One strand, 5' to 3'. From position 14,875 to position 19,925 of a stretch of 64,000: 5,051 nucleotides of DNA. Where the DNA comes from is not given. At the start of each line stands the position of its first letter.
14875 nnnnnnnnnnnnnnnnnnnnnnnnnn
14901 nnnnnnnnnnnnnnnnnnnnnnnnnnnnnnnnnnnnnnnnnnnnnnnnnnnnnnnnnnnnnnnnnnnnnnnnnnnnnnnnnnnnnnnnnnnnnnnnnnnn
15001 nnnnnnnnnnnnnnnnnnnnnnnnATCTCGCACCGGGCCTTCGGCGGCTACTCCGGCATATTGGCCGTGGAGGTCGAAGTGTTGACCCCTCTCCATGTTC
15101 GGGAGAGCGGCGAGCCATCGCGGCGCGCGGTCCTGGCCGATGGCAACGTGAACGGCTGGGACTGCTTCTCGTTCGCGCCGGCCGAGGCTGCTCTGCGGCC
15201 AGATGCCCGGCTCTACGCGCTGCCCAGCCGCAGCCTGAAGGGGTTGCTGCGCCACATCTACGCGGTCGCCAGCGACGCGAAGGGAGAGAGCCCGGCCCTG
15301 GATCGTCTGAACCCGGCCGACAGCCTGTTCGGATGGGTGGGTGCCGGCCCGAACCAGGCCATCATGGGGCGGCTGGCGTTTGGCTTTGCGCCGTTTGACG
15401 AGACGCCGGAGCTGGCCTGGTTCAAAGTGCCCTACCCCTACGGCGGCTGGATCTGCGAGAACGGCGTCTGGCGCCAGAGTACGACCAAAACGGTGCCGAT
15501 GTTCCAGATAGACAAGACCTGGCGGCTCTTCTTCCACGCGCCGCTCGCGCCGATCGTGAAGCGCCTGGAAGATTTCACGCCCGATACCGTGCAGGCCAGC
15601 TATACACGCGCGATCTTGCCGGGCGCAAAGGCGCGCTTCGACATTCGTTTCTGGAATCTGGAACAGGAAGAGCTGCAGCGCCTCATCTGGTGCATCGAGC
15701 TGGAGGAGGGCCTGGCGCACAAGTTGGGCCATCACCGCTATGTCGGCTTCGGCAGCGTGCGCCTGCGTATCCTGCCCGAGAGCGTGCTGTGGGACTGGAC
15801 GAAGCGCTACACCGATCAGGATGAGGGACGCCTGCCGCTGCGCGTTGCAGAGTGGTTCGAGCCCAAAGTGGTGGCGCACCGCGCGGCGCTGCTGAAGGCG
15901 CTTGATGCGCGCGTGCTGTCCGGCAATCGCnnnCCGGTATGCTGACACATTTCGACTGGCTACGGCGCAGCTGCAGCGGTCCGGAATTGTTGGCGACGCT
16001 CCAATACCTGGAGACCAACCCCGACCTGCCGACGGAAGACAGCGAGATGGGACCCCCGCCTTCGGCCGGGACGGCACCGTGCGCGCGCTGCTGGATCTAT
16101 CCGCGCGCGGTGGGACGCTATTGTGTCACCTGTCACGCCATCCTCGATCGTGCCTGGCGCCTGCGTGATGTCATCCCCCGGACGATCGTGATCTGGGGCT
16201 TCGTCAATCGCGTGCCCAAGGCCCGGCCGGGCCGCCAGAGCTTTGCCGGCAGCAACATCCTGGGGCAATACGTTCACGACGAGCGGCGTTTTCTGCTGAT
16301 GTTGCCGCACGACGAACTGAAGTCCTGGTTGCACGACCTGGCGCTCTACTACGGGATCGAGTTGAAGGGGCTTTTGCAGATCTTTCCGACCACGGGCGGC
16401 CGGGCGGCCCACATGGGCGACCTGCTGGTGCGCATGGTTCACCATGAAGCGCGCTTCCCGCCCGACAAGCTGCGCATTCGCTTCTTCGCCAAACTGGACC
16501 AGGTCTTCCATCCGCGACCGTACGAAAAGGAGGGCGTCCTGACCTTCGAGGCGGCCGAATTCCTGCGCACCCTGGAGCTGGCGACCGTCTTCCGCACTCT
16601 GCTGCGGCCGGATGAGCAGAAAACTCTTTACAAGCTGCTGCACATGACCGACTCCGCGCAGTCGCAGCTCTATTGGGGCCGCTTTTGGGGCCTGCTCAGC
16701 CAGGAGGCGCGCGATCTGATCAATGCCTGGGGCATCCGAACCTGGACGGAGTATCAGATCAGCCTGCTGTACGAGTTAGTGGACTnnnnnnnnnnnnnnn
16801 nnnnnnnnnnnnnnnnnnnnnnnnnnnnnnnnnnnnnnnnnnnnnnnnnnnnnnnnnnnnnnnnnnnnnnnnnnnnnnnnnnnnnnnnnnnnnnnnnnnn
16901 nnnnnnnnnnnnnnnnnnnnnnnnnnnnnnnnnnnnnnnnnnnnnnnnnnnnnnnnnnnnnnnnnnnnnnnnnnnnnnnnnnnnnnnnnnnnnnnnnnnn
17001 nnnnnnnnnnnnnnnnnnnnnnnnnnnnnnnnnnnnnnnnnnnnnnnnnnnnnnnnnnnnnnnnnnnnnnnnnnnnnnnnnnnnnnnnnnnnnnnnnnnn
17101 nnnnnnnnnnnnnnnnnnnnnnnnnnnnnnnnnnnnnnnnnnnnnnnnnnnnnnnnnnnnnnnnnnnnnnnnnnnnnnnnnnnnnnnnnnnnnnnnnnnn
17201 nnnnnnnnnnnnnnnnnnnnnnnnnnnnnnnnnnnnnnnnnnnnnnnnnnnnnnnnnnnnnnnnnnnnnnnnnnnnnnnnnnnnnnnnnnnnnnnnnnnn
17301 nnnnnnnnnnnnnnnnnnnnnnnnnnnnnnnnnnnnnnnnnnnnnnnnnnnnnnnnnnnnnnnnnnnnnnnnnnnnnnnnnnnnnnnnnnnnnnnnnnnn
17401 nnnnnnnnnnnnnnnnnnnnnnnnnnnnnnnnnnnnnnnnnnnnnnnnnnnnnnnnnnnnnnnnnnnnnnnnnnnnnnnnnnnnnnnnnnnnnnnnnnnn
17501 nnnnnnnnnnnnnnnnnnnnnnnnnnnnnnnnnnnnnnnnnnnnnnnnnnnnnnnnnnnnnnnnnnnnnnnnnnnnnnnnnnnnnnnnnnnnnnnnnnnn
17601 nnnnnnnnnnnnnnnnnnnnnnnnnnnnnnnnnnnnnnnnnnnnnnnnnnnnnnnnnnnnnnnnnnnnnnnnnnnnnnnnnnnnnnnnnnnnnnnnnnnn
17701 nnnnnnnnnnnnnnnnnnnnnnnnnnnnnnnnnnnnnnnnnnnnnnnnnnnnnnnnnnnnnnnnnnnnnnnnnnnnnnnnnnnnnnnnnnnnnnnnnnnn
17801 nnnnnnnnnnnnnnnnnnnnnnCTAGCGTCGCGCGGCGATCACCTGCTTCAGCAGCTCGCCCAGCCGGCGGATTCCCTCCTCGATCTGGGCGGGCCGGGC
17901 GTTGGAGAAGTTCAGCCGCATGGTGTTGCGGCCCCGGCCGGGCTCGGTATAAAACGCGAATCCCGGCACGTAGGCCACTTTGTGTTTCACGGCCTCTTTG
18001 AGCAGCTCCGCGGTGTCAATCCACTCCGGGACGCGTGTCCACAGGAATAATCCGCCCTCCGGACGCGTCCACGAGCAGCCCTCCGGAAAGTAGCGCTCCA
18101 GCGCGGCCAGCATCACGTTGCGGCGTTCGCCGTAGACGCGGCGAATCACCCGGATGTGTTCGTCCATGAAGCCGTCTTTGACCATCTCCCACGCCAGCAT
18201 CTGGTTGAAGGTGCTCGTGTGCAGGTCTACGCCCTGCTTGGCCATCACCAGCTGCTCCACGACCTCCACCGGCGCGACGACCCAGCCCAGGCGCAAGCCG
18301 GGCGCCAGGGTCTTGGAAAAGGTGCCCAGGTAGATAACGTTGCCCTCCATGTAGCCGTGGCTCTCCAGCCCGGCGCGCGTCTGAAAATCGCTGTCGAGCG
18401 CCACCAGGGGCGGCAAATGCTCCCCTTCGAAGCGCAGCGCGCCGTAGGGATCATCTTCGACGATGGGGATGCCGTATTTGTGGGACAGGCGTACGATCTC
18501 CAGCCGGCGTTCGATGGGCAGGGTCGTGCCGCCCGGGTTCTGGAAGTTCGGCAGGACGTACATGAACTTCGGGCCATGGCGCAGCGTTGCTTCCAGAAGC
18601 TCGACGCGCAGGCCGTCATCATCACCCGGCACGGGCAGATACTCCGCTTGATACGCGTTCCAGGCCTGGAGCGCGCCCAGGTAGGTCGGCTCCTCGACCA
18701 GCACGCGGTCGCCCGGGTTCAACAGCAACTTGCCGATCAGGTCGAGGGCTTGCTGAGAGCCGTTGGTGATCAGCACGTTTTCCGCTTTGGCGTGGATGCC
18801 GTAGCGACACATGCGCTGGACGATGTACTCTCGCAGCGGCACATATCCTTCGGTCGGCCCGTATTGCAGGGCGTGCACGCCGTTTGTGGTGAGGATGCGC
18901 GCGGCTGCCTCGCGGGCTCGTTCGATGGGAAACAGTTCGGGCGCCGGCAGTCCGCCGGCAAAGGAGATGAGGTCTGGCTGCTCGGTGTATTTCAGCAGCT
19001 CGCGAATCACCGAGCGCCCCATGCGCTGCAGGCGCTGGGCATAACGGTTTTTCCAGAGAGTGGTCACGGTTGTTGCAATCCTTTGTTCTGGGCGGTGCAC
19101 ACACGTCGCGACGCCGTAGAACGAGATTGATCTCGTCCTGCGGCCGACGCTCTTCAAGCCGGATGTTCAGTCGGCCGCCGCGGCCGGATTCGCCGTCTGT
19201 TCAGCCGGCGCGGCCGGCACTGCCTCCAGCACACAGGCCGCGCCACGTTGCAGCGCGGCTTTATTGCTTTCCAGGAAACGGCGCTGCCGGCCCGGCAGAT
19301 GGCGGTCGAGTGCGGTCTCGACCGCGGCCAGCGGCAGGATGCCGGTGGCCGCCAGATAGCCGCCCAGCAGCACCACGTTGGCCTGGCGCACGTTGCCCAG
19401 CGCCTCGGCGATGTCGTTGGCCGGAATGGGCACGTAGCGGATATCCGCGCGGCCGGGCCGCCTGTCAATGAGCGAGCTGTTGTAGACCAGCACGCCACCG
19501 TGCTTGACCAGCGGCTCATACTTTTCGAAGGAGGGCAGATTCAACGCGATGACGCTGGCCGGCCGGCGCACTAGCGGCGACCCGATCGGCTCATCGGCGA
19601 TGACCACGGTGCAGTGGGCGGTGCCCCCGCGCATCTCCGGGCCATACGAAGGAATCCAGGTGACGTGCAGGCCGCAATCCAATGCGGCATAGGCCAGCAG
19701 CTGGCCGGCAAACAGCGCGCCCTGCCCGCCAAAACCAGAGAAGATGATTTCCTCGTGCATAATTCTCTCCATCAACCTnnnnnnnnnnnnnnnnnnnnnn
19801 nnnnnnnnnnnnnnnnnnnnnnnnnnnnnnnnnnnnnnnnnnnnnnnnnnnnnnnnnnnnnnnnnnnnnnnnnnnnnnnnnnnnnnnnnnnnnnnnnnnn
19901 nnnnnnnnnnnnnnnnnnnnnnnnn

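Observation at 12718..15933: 1071-aa single polypeptide built from three Cas7-like RAMP domains plus a ~300-aa helical insert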

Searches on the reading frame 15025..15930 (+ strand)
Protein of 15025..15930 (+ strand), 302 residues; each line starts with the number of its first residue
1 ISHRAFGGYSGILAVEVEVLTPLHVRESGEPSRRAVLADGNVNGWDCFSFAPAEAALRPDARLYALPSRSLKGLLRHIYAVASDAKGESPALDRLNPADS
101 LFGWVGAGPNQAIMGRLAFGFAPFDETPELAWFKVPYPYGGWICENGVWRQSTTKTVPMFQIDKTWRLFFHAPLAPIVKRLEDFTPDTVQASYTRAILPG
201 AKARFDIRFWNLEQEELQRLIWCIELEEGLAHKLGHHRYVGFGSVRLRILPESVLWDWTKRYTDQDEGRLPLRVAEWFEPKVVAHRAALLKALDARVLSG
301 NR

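Call 67: search_solved_structures(query=window:15025-15930:+, max_evalue=1, show_alignments=2)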
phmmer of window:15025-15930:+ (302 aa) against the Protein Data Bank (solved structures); distinct sequences matched with E-value up to 1: 18.
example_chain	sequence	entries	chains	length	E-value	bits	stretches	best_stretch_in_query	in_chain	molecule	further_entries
7zol_B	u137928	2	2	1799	3.5e-09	39.6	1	95-249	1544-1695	Cas7-11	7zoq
7yn9_A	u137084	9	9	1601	7.6e-09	38.5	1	113-261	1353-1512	CRISPR-associated RAMP family protein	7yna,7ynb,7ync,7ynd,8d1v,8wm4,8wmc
8gs2_A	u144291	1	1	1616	7.7e-09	38.5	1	113-261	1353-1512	CRISPR-associated RAMP family protein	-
8eex_A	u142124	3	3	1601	7.9e-09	38.4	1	113-261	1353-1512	Cas7-11 | CRISPR-associated RAMP family protein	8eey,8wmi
7wah_A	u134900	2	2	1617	8e-09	38.4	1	113-261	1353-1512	CRISPR-associated RAMP family protein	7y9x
7y9y_A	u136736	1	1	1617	8e-09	38.4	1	113-261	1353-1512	CRISPR-associated RAMP family protein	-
8d9f_B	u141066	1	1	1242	2.4e-08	36.8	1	10-249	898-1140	RAMP superfamily protein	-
8s9t_E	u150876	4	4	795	1.4e-07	34.3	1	197-253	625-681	TIGR03986 family CRISPR-associated RAMP protein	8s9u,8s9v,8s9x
8d9h_B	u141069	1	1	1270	2.4e-06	30.3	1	13-249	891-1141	RAMP superfamily protein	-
8d9g_B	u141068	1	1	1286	2.5e-06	30.2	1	13-249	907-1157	RAMP superfamily protein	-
8d97_A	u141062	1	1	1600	6.3e-06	28.9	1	114-249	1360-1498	RAMP superfamily protein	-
8gna_A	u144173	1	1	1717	8.4e-06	28.5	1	114-249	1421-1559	RAMP superfamily protein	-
7x7r_A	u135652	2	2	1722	8.4e-06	28.5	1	114-249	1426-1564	RAMP superfamily protein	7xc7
7x7a_A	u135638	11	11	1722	8.4e-06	28.5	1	114-249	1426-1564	RAMP superfamily protein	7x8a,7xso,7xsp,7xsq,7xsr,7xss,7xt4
7y80_A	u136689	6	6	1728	8.5e-06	28.5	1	114-249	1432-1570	RAMP superfamily protein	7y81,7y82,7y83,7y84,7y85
9wxh_D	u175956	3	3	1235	0.0067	19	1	194-265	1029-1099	TIGR03986 family CRISPR-associated RAMP protein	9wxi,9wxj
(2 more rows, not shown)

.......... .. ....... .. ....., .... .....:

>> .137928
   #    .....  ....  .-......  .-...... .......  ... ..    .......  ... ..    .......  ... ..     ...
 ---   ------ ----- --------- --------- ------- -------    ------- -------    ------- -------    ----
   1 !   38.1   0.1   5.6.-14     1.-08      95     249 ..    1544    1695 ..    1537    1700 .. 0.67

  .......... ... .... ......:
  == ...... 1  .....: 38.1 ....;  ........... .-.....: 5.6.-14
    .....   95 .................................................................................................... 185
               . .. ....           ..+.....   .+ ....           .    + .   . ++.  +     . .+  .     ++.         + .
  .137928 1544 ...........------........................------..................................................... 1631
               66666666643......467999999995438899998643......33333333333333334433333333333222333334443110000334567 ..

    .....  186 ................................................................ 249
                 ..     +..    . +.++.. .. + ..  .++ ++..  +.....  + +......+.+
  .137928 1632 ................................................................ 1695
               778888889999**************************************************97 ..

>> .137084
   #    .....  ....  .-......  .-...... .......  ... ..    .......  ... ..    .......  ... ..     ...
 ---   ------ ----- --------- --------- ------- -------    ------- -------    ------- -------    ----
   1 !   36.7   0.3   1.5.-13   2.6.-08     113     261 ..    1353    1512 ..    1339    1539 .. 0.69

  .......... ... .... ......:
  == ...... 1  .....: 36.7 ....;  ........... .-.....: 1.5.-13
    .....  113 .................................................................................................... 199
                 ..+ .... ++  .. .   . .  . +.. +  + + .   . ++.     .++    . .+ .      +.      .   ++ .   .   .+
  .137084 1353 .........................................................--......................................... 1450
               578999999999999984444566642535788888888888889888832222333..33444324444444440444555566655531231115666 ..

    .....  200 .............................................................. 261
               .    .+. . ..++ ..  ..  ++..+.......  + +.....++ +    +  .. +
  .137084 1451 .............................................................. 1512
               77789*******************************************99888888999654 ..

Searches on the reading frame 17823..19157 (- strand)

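Call 34: search_protein_families(library=pfam, proteins=[window:17823-19157:-], max_evalue=0.001)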
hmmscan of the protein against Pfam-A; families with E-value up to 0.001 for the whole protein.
window:17823-19157:- (444 aa): 1 family
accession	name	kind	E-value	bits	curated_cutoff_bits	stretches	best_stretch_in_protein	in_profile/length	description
PF00155.27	Aminotran_1_2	-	8.8e-40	137.4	19.7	1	75-432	17-361/361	Aminotransferase class I and II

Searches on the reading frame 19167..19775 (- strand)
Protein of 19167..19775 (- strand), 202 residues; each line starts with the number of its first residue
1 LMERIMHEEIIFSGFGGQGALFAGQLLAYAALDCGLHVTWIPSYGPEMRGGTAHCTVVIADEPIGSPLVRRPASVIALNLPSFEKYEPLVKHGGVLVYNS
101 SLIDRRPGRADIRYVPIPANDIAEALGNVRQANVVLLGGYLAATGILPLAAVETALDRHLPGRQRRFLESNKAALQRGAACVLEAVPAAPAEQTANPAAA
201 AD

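Call 34: search_protein_families(library=pfam, proteins=[window:19167-19775:-], max_evalue=0.001)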
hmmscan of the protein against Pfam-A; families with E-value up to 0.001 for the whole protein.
window:19167-19775:- (202 aa): 1 family
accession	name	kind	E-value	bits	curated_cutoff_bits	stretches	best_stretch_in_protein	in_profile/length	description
PF01558.24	POR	-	1.5e-39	136.4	27.4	1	16-179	1-172/173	Pyruvate ferredoxin/flavodoxin oxidoreductase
